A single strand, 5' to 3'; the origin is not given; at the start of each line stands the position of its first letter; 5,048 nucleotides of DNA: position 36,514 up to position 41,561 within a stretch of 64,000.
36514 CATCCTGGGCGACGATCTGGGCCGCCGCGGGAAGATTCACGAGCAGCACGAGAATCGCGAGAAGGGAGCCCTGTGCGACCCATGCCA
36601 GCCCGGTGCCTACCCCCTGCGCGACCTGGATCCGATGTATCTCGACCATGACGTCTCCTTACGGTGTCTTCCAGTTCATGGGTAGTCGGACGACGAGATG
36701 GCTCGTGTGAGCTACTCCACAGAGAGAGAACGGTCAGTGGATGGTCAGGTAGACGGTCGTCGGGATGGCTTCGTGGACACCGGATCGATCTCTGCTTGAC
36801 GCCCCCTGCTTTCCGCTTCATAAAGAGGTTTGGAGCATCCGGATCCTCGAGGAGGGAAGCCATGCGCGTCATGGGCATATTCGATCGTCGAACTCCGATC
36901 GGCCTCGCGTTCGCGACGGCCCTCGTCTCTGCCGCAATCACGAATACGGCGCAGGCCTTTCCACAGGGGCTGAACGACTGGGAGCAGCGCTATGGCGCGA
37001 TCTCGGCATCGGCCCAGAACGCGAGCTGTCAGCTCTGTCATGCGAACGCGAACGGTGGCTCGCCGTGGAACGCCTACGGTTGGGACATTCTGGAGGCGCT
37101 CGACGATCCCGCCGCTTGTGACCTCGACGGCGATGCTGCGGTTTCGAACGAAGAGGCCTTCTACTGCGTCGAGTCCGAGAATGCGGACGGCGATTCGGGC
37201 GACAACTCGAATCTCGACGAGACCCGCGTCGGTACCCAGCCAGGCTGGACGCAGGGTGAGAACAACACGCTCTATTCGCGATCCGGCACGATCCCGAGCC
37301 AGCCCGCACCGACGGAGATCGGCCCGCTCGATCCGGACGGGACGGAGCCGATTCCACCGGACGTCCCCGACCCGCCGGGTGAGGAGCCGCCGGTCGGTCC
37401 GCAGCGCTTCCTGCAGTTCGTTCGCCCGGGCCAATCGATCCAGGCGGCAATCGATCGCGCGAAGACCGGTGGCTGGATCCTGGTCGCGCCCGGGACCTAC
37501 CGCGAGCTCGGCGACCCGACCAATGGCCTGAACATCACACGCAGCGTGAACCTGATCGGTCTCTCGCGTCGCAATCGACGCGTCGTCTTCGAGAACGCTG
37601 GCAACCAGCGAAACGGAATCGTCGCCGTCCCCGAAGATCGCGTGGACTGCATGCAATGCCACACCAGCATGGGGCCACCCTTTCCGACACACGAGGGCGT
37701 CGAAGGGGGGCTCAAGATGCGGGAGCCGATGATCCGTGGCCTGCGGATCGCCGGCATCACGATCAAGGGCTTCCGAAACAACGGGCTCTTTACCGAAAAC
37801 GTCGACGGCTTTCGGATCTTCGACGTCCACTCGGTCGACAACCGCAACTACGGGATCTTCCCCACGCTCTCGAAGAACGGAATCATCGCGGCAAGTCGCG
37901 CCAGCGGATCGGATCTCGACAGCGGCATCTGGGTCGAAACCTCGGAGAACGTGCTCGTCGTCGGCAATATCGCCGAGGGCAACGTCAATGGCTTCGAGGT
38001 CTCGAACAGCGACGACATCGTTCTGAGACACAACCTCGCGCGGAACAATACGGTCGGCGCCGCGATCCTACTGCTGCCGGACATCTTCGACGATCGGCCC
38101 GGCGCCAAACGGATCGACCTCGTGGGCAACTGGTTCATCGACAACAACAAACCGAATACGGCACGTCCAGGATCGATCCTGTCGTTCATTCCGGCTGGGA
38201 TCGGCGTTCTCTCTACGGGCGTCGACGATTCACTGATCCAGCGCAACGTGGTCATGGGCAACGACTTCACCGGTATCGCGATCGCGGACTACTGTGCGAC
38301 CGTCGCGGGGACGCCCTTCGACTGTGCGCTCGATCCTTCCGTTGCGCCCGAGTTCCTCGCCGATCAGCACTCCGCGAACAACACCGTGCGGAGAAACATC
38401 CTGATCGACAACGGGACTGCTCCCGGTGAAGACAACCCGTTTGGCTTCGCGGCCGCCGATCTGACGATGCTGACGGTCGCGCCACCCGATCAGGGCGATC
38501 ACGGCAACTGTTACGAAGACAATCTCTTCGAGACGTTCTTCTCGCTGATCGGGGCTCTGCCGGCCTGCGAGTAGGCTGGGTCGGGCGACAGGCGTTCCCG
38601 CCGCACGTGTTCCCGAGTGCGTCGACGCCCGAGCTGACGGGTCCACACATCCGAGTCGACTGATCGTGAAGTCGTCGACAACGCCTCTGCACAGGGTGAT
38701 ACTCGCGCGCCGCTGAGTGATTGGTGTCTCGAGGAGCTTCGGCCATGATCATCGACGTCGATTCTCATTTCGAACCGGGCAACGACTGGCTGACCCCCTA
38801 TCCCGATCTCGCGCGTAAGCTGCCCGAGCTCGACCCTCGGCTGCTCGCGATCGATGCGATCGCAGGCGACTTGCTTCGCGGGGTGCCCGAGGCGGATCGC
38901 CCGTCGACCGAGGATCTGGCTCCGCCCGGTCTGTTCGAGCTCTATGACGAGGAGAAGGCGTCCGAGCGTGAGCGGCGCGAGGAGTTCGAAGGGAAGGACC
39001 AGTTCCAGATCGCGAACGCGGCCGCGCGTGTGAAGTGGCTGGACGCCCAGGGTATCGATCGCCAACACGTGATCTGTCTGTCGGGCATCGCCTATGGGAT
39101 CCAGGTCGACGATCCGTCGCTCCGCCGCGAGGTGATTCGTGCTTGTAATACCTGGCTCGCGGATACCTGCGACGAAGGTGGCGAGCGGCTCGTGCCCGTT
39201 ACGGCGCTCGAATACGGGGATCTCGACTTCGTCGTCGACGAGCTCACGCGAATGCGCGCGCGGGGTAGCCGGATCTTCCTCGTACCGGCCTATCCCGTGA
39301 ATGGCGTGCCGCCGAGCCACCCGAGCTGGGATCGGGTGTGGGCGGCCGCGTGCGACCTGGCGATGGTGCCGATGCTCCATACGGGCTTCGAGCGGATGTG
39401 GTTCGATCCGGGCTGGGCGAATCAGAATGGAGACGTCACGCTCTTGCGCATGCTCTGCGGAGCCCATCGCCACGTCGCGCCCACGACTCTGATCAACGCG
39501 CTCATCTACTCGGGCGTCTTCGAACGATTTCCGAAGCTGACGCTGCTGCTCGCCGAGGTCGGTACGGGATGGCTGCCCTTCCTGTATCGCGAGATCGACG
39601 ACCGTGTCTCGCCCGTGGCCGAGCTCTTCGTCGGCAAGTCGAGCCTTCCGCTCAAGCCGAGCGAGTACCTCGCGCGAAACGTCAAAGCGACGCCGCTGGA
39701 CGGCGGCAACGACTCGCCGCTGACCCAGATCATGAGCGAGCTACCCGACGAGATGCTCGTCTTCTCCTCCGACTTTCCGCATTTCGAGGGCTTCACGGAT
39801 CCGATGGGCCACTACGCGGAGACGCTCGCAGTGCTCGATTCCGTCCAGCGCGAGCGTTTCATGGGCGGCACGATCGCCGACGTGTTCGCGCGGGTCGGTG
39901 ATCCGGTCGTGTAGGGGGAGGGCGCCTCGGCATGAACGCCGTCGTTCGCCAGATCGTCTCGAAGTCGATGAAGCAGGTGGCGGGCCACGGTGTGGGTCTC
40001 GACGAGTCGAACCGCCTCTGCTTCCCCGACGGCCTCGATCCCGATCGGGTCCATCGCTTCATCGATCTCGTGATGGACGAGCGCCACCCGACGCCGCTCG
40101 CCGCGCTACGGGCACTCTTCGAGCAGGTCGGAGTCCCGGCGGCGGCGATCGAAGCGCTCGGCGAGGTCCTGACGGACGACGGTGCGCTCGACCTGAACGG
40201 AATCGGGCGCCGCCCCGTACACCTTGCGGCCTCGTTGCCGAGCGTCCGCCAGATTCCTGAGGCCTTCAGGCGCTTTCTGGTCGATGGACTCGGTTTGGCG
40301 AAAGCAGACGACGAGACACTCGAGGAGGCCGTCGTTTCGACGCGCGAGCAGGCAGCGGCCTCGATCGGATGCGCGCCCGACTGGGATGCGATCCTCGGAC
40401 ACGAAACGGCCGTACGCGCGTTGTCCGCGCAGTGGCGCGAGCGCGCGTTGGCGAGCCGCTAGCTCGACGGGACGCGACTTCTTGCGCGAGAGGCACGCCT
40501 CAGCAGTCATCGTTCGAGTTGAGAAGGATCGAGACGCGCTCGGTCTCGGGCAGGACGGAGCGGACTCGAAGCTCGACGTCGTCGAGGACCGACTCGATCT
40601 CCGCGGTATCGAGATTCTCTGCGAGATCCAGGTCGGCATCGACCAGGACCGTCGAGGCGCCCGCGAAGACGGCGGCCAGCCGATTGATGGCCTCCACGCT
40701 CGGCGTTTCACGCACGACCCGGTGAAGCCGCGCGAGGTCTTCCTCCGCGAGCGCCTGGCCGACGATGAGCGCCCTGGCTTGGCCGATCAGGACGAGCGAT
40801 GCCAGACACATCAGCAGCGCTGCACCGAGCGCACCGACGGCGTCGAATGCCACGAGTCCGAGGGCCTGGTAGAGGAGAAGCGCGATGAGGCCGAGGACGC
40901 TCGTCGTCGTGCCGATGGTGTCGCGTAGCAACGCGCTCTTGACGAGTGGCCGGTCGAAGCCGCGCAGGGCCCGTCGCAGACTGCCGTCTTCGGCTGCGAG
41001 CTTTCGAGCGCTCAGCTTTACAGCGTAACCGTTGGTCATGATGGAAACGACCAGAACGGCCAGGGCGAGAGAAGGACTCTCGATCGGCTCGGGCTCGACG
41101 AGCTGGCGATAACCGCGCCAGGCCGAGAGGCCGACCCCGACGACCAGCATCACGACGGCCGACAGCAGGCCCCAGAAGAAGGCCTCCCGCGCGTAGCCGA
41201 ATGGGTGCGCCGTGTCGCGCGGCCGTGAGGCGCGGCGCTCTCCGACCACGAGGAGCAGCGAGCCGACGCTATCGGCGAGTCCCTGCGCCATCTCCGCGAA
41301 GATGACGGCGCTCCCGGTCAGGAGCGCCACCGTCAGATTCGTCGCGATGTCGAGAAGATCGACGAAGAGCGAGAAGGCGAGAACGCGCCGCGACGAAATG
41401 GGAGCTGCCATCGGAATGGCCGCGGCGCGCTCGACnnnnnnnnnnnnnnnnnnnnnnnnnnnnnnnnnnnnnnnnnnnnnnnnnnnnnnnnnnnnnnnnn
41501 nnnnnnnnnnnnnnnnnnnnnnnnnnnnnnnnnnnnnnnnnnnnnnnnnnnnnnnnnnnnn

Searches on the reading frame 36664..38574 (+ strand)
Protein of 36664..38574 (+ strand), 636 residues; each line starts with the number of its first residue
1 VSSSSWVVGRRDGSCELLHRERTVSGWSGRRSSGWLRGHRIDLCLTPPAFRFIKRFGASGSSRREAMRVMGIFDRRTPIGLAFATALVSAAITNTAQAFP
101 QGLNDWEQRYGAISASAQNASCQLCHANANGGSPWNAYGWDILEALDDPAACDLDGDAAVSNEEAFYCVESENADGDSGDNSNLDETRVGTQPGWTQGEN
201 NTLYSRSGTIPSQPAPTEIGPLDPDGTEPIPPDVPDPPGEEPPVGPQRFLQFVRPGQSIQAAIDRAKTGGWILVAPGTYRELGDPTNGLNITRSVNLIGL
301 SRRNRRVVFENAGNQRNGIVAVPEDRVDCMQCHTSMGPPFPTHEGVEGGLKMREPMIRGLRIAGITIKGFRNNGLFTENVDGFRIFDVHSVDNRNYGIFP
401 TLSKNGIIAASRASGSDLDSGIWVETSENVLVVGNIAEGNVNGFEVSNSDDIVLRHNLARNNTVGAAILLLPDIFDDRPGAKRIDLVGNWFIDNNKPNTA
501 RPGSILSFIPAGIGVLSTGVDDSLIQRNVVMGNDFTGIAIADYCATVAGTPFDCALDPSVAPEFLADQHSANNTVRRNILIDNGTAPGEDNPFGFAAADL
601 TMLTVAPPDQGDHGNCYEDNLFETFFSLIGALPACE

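Call 36: search_protein_families(library=pfam, proteins=[window:36664-38574:+], max_evalue=0.001)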
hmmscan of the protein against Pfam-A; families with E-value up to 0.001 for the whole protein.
window:36664-38574:+ (636 aa): 2 families
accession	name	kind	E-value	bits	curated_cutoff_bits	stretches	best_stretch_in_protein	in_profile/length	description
PF05048.19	NosD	-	4.4e-12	46.3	23.6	1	366-465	11-107/212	Periplasmic copper-binding protein (NosD)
PF13229.12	Beta_helix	-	4.3e-10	39.9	25.9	1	364-468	38-144/158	Right handed beta helix region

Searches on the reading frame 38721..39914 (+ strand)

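Call 36: search_protein_families(library=pfam, proteins=[window:38721-39914:+], max_evalue=0.001)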
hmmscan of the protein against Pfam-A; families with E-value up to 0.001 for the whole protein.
window:38721-39914:+ (397 aa): 1 family
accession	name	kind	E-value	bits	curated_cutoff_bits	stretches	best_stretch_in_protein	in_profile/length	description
PF04909.20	Amidohydro_2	-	1e-16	62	26.4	1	128-389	51-287/289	Amidohydrolase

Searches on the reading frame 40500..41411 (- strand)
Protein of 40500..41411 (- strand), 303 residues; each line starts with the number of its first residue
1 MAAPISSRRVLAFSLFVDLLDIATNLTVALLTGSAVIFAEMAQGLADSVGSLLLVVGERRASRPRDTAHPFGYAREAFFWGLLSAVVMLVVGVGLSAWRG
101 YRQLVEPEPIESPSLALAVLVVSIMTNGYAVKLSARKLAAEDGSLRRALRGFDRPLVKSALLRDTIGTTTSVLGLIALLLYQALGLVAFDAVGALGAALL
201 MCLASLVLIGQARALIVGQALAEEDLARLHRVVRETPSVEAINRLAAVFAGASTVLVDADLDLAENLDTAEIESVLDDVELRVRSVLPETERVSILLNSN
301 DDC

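Call 36: search_protein_families(library=pfam, proteins=[window:40500-41411:-], max_evalue=0.001)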
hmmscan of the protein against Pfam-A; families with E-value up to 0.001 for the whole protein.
window:40500-41411:- (303 aa): 2 families
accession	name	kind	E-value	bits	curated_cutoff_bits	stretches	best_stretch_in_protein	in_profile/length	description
PF01545.26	Cation_efflux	-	5.4e-24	85.5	26.6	1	13-209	3-190/198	Cation efflux family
PF16916.11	ZT_dimer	-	8.5e-06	26.1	26.7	1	222-295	2-73/78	Dimerisation domain of Zinc Transporter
